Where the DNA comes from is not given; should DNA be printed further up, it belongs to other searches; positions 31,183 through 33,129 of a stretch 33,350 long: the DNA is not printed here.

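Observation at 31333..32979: Prophage repressor fused in one ORF to a half OLD-family ATPase and a Toprim nuclease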

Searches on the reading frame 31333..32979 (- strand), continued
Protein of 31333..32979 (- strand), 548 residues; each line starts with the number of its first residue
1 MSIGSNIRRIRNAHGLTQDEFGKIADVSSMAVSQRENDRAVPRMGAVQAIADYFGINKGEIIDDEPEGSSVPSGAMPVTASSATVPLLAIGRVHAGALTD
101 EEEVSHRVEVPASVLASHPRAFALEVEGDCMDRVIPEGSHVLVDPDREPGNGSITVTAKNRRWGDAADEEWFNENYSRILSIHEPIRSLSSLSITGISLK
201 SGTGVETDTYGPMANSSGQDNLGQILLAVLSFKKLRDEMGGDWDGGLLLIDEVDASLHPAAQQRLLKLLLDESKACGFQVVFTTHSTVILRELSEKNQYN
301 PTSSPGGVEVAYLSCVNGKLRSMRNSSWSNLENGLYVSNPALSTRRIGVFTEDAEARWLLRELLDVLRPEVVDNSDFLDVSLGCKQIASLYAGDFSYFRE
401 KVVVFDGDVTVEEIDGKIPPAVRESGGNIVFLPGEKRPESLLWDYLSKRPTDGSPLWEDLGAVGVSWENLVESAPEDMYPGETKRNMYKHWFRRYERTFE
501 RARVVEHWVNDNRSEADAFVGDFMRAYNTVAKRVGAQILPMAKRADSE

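Call 23: search_protein_families(library=pfam, proteins=[P0002, L004:8001-8639:+], max_evalue=0.1)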
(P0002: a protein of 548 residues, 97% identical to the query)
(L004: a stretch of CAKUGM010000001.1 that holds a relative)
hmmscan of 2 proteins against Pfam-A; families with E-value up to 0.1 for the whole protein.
P0002 (548 aa): 10 families
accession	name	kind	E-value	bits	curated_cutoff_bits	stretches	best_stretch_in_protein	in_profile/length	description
PF13304.12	AAA_21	-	1.5e-17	65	27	2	216-290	239-303/304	AAA domain, putative AbiEii toxin, Type IV TA system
PF13175.12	AAA_15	-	2e-17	64.3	32.1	2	171-289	267-373/374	AAA ATPase domain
PF02463.25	SMC_N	-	4.7e-07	29.9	40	1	3-40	2-41/220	RecF/RecN/SMC N terminal domain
PF13476.12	AAA_23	-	1.8e-05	25.9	27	1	5-40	1-36/201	AAA domain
PF00005.33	ABC_tran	-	0.00031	21.8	25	1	25-89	13-69/137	ABC transporter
PF13401.12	AAA_22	-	0.0022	18.8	27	0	246-283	86-121/130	AAA domain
PF13555.12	AAA_29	-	0.0029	17.7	27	1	4-40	2-39/61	P-loop containing region of AAA domain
PF14532.12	Sigma54_activ_2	-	0.015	16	25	0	242-288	67-111/138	Sigma-54 interaction domain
PF00158.32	Sigma54_activat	-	0.055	13.6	20.2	0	244-271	93-119/168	Sigma-54 interaction domain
PF00004.35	AAA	-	0.07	14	21.2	0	28-49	3-24/131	ATPase family associated with various cellular activities (AAA)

L004:8001-8639:+ (212 aa): 8 families
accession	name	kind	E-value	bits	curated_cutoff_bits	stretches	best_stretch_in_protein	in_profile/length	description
PF00717.28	Peptidase_S24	-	1.3e-14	54.3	23.3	1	88-203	3-116/116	Peptidase S24-like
PF01381.28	HTH_3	-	1.1e-11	45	23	1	7-58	1-52/55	Helix-turn-helix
PF13560.12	HTH_31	-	4.7e-10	40.1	27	1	4-57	3-57/64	Helix-turn-helix domain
PF12844.13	HTH_19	-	2.6e-05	24.5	30.2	1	4-63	1-60/64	Helix-turn-helix domain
PF13443.12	HTH_26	-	5.8e-05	23.7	22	1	6-66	1-62/63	Cro/C1-type HTH DNA-binding domain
PF04545.22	Sigma70_r4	-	0.0052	16.7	24.1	1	14-36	19-41/50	Sigma-70, region 4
PF15731.11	MqsA_antitoxin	-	0.0055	17.2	30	1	4-48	71-115/131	Antitoxin component of bacterial toxin-antitoxin system, MqsA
PF22495.2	HTH_92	-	0.026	14.3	27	1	8-43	1-36/45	RsaL-like HTH domain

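Call 26: search_solved_structures(query=A2, max_evalue=1)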
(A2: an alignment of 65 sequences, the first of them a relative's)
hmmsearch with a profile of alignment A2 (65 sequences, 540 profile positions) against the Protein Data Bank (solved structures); distinct sequences matched with E-value up to 1: 74 (the best 60 are shown).
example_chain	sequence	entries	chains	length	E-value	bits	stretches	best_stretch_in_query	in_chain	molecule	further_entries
9n69_A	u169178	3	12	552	1.4e-13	53.5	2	238-292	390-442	AAA family ATPase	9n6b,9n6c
9u9y_A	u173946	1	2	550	1.6e-13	53.2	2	4-45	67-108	AAA family ATPase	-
9kjx_B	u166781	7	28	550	1.7e-13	53.1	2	4-45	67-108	AAA family ATPase | Retron I-A effector PtuA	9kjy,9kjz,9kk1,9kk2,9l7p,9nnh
8ee4_A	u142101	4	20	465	1.9e-13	53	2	237-290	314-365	PtuA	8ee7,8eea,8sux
9vkz_A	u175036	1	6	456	9.3e-13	50.7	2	4-45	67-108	Retron Ec78 probable ATPase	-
9vh1_D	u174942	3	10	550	1.1e-12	50.5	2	4-45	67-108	Retron Ec78 probable ATPase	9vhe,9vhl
9nnb_C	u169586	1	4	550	1.2e-12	50.3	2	4-45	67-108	Retron I-A effector PtuA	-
9nnk_C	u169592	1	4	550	1.3e-12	50.2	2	4-45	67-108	Retreon I-A effector PtuA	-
22bu_B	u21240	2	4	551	7.8e-12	47.7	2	133-291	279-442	AAA family ATPase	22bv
22et_E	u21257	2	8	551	1.5e-10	43.5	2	4-70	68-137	PtuA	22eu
6p74_A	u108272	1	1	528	2e-10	43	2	238-317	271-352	Putative ATP-dependent endonuclease of the OLD family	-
9e8z_C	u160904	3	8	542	5.1e-10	41.7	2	236-289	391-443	Retron Ec83 probable ATPase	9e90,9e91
9o4a_A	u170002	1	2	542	1.3e-07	33.8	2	236-289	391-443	Retron Ec83 probable ATPase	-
1e69_A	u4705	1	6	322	1.5e-06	30.3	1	1-94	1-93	CHROMOSOME SEGREGATION SMC PROTEIN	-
2nq2_C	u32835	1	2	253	5.8e-06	28.3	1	238-292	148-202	Hypothetical ABC transporter ATP-binding protein HI1470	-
8jq9_B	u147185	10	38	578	0.045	15.5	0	1-40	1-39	Endonuclease GajA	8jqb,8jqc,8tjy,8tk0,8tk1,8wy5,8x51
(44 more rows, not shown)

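Call 33: find_encoding_contigs(protein=P0013, flank=5000, max_places=4)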
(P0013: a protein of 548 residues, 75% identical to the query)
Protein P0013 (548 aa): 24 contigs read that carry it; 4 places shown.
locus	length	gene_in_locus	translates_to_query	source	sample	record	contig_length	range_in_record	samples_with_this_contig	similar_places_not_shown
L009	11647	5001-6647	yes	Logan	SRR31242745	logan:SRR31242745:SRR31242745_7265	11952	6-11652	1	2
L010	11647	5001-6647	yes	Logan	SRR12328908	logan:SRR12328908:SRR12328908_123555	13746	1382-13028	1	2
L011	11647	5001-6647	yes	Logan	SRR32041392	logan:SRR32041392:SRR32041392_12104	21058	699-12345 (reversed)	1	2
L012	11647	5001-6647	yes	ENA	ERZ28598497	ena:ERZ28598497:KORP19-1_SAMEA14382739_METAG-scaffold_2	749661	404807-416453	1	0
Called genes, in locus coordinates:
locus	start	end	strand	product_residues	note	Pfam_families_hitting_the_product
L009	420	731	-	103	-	-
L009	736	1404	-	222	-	-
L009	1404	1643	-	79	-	PF04404:ERF (weak)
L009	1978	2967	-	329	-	PF07083:DUF1351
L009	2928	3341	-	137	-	-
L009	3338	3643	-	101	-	-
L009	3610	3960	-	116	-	-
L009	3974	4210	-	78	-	-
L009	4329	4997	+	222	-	PF01381:HTH_3 (weak), PF13443:HTH_26, PF00717:Peptidase_S24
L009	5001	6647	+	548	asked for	PF02463:SMC_N (faint), PF13175:AAA_15, PF13304:AAA_21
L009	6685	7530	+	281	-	PF02086:MethyltransfD12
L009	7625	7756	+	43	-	-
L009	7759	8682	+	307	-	-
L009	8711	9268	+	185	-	-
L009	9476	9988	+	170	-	-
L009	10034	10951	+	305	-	PF01734:Patatin, PF19890:DUF6363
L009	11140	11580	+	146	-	PF00572:Ribosomal_L13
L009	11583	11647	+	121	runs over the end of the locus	?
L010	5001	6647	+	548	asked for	PF02463:SMC_N (faint), PF13175:AAA_15, PF13304:AAA_21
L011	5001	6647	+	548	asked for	PF02463:SMC_N (faint), PF13175:AAA_15, PF13304:AAA_21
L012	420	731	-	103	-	-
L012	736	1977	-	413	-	PF04404:ERF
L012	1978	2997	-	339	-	PF07083:DUF1351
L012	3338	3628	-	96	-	-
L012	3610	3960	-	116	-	-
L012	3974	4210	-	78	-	-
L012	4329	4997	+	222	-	PF01381:HTH_3 (weak), PF13443:HTH_26, PF00717:Peptidase_S24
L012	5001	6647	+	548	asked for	PF02463:SMC_N (faint), PF13175:AAA_15, PF13304:AAA_21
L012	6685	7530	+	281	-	PF02086:MethyltransfD12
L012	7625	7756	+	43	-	-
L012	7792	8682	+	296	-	-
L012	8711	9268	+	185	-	-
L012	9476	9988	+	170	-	-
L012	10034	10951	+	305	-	PF01734:Patatin, PF19890:DUF6363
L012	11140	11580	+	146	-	PF00572:Ribosomal_L13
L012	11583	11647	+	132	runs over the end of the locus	PF00380:Ribosomal_S9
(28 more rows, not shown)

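Call 34: find_encoding_contigs(protein=P0086, flank=5000, max_places=3)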
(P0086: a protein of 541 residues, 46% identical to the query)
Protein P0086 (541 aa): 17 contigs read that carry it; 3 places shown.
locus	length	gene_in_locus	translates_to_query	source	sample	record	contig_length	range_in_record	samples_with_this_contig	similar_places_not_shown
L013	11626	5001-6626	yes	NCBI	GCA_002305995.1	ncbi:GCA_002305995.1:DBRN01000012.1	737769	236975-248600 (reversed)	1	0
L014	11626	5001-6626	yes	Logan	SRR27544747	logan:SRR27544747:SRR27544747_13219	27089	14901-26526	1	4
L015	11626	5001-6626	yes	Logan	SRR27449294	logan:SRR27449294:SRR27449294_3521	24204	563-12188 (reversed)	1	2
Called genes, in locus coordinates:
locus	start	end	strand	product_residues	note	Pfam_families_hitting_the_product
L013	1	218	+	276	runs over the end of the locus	-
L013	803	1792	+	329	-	PF02371:Transposase_20 (weak)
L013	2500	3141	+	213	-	PF13749:HATPase_c_4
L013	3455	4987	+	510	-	-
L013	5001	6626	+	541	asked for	PF02463:SMC_N (faint), PF13175:AAA_15 (weak), PF13476:AAA_23, PF13175:AAA_15, PF13304:AAA_21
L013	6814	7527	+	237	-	PF02086:MethyltransfD12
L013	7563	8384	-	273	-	-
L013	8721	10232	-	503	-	PF05048:NosD (weak)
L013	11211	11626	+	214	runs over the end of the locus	PF02525:Flavodoxin_2, PF03358:FMN_red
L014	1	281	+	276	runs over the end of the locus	-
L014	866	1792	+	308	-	PF02371:Transposase_20 (weak)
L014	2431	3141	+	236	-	PF13749:HATPase_c_4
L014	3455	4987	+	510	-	-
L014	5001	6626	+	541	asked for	PF02463:SMC_N (faint), PF13175:AAA_15 (weak), PF13476:AAA_23, PF13175:AAA_15, PF13304:AAA_21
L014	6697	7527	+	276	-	PF02086:MethyltransfD12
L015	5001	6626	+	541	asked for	PF02463:SMC_N (faint), PF13175:AAA_15 (weak), PF13476:AAA_23, PF13175:AAA_15, PF13304:AAA_21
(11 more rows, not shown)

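Call 35: find_encoding_contigs(protein=P0004, flank=6000, max_places=4)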
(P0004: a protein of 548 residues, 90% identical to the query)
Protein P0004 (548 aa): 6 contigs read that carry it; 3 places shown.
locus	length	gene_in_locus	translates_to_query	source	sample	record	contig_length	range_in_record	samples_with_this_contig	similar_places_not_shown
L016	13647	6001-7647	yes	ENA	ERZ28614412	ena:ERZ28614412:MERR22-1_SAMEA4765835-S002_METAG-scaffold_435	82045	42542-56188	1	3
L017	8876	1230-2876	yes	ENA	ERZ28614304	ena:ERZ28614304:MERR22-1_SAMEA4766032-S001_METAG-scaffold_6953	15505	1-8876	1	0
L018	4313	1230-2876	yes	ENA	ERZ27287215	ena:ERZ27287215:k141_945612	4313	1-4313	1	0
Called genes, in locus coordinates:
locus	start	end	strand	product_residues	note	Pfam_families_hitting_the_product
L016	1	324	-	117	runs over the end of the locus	-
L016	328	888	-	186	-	PF04404:ERF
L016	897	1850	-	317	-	PF07083:DUF1351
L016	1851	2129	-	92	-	-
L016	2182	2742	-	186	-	-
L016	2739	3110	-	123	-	-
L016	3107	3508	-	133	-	-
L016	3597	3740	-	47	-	-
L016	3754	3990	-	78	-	-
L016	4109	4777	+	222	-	PF01381:HTH_3 (faint), PF13443:HTH_26, PF00717:Peptidase_S24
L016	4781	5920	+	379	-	PF05154:TM2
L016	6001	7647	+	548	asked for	PF02463:SMC_N (faint), PF13476:AAA_23 (weak), PF13175:AAA_15, PF13304:AAA_21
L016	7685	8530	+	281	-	PF02086:MethyltransfD12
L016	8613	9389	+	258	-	PF12686:DUF3800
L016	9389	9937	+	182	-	-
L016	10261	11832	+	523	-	PF00239:Resolvase, PF07508:Recombinase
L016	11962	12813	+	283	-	PF02645:DegV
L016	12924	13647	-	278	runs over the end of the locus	PF07022:Phage_CI_repr, PF12844:HTH_19 (weak), PF13384:HTH_23 (faint), PF13560:HTH_31, PF01381:HTH_3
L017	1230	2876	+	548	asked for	PF02463:SMC_N (faint), PF13476:AAA_23 (weak), PF13175:AAA_15, PF13304:AAA_21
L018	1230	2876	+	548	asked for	PF02463:SMC_N (faint), PF13476:AAA_23 (weak), PF13175:AAA_15, PF13304:AAA_21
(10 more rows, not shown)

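Call 36: predict_structure(alignment_id=A2)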
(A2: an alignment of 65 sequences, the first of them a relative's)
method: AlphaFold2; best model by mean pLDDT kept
length: 548 residues; sequences in the alignment: 65
mean_pLDDT: 87.0   pTM: 0.61
mean pLDDT of the five models: 87.0, 86.3, 85.6, 85.0, 84.2
residues with pLDDT >= 90: 288; 70-90: 212; 50-70: 40; < 50: 8
segments of 3 or more residues with pLDDT < 50: 544-548
pLDDT, mean of each block of 10 residues (from residue 1): 91 86 96 87 92 88 74 80 94 90 61 76 91 93 70 69 89 94 87 67 83 83 94 95 94 86 96 97 93 89 93 85 88 70 74 94 93 91 88 90 91 89 92 93 93 87 88 91 93 94 94 94 96 87 50
secondary structure, 60 per line:
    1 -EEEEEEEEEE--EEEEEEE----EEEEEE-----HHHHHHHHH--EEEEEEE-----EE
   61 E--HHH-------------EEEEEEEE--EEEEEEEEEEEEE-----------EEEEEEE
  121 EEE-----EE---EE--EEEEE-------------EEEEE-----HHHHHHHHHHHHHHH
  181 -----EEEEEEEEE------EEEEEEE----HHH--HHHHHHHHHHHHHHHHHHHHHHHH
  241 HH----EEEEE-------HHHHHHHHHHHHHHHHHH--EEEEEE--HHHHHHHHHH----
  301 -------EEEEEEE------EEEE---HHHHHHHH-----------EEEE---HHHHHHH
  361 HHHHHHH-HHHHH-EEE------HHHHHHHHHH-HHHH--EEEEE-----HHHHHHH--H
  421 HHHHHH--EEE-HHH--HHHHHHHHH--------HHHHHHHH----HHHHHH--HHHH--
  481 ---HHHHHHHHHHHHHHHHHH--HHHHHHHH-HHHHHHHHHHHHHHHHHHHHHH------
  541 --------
elements in order: E2-11 E14-20 E25-30 H36-44 E47-53 E59-61 E80-87 E90-102 E114-123 E138-142 E156-160 H166-180 E186-194 E201-207 H217-242 E247-251 H259-276 E279-284 H287-296 E308-314 E321-324 H328-335 E347-350 H354-367 H369-373 E375-377 H384-393 H395-398 E401-405 H411-417 H420-426 E429-431 H438-446 H455-462 H467-472 H475-478 H484-501 H504-511 H513-534

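Call 38: fold_search(model_id=the predicted structure, library=pdb)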
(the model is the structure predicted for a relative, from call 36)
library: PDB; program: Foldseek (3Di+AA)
matches with E <= 10: 1151; with E <= 0.001: 295
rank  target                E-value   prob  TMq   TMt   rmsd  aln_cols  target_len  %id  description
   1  8x5i_D                1.5e-13  1.00  0.33  0.32  15.8       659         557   13  Structure of ATP/Mg2+ bound Gabija GajA (released 2024-02-28)
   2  8u7i_A                1.4e-12  1.00  0.32  0.28  16.4       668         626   12  Structure of the phage immune evasion protein Gad1 bound to the Gabija GajAB complex (released 2023-11-22)
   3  8x5i_B                1.6e-12  1.00  0.30  0.30  18.2       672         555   12  Structure of ATP/Mg2+ bound Gabija GajA (released 2024-02-28)
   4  6p74                  4.0e-12  1.00  0.31  0.32  15.3       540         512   14  OLD nuclease from Thermus Scotoductus (released 2020-01-29)
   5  8sm3_A                4.2e-12  1.00  0.31  0.31  17.2       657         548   12  Structure of Bacillus cereus VD045 Gabija GajA-GajB Complex (released 2023-11-22)
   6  9x9b_B                8.8e-12  1.00  0.28  0.22  21.7       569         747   12  Retron-Eco8 complex with ATP-Mg2+ (released 2026-03-04)
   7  8x5i_A                1.7e-11  1.00  0.29  0.32  14.1       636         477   12  Structure of ATP/Mg2+ bound Gabija GajA (released 2024-02-28)
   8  9lpa_B                2.4e-11  1.00  0.28  0.21  22.8       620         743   11  The cryo-EM structure of retron Eco8 in an active state (released 2025-11-19)
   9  1e69_A                4.7e-11  1.00  0.32  0.61   8.8       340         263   17  SMC head domain from Thermotoga maritima (released 2000-08-09)
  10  9lp9_B                5.6e-11  1.00  0.26  0.20  22.6       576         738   12  The cryo-EM structure of retron Eco8 in a standby state (released 2025-11-19)
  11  8tjy_A                8.7e-11  1.00  0.30  0.34  14.1       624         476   13  Structure of Gabija AB complex (released 2024-04-24)
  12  8x5i_C                9.2e-11  1.00  0.29  0.33  14.2       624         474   13  Structure of ATP/Mg2+ bound Gabija GajA (released 2024-02-28)
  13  9x94_J                1.2e-10  1.00  0.25  0.19  20.0       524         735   12  Apo Retron-Eco8 complex (released 2026-03-18)
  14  9vhl_D                3.7e-10  1.00  0.32  0.40  13.9       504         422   16  cryoEM structure of retron-Eco7 complex (form II) (released 2026-01-07)
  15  9x94_F                5.2e-10  1.00  0.25  0.19  20.3       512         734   11  Apo Retron-Eco8 complex (released 2026-03-18)
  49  8jq9_A                9.1e-09  1.00  0.25  0.29  14.5       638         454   11  Structure of Gabija GajA (released 2024-02-28)
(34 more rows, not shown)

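Call 52: search_solved_structures(query=L004:8001-8639:+, max_evalue=0.01, show_alignments=4)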
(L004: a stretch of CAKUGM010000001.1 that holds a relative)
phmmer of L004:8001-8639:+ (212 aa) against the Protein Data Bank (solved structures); distinct sequences matched with E-value up to 0.01: 6.
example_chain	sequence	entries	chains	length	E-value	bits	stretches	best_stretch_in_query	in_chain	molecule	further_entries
2kpj_A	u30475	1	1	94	1.7e-09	41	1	9-69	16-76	SOS-response transcriptional repressor, LexA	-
2p5t_A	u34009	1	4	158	6.7e-05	25.9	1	3-65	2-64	Putative transcriptional regulator PezA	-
3jxb_C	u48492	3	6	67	0.0052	19.7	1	3-45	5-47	Repressor protein C2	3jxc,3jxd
2r1j_L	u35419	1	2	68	0.0054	19.7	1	3-45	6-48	Repressor protein C2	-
1adr_A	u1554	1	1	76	0.0065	19.4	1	3-46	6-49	P22 C2 REPRESSOR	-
3k2z_A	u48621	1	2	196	0.0094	18.9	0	85-203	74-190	LexA repressor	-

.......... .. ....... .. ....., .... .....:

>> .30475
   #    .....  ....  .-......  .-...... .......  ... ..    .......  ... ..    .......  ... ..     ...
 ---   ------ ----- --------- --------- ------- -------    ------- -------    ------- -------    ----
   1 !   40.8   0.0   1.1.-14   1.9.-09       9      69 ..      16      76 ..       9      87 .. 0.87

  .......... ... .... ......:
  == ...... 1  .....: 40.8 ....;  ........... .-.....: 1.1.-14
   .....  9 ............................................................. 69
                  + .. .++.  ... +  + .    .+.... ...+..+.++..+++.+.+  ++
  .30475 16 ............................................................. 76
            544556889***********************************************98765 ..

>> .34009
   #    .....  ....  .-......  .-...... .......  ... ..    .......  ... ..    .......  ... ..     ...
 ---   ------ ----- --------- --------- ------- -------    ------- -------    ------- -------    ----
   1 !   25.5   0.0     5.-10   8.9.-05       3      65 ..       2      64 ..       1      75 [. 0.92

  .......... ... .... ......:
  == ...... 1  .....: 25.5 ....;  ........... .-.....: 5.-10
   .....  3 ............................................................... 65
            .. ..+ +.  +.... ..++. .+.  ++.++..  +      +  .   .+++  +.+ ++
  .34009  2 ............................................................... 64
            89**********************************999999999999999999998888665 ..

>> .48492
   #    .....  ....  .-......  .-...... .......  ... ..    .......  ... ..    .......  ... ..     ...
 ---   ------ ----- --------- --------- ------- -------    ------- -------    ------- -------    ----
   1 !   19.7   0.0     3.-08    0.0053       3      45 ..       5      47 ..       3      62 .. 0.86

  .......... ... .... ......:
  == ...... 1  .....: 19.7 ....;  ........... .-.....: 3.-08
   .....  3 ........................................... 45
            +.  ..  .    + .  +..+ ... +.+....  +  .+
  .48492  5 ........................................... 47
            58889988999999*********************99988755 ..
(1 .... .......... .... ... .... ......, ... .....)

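Call 60: find_homologous_proteins(query=L004:8001-8639:+, max_evalue=1e-8)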
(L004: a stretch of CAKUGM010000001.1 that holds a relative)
Query L004:8001-8639:+ (212 aa): 1183 proteins with E <= 1e-8 among 1425 candidates; the best 120 are listed.
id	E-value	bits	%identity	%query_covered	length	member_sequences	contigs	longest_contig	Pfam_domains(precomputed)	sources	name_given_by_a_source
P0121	1.6e-134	464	98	100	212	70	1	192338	PF00717.29,PF01381.29,PF13560.13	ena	-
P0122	2.7e-125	434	92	100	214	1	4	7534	PF12844.14,PF00717.29,PF01381.29,PF13560.13,PF13443.13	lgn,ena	-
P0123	2.0e-123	428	91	100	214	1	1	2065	PF12844.14,PF00717.29,PF01381.29,PF13560.13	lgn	-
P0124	2.5e-123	428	92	100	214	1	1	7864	PF00717.29,PF01381.29,PF13560.13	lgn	-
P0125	1.2e-122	425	91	100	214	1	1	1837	PF12844.14,PF00717.29,PF01381.29,PF13560.13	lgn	-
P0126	6.1e-122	423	90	100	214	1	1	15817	PF12844.14,PF00717.29,PF01381.29,PF13560.13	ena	-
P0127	8.9e-119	413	88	100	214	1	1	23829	PF00717.29,PF01381.29,PF13560.13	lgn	-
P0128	5.2e-117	407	87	100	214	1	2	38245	PF12844.14,PF00717.29,PF01381.29,PF13560.13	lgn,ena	-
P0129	5.4e-117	407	86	100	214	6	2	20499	PF12844.14,PF00717.29,PF01381.29,PF13560.13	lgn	-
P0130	2.3e-110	385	83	100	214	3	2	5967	PF00717.29,PF01381.29,PF13560.13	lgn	-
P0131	4.7e-107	374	81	100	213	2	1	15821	PF12844.14,PF00717.29,PF01381.29,PF13560.13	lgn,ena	-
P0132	7.6e-107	374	81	100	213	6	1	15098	PF12844.14,PF00717.29,PF01381.29,PF13560.13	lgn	-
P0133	1.6e-106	373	80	100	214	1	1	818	PF12844.14,PF00717.29,PF01381.29,PF13560.13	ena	-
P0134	8.2e-106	370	80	100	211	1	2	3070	PF12844.14,PF00717.29,PF01381.29,PF13560.13,PF13443.13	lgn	-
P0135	1.6e-105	369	80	100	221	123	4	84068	PF12844.14,PF00717.29,PF01381.29,PF13560.13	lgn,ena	-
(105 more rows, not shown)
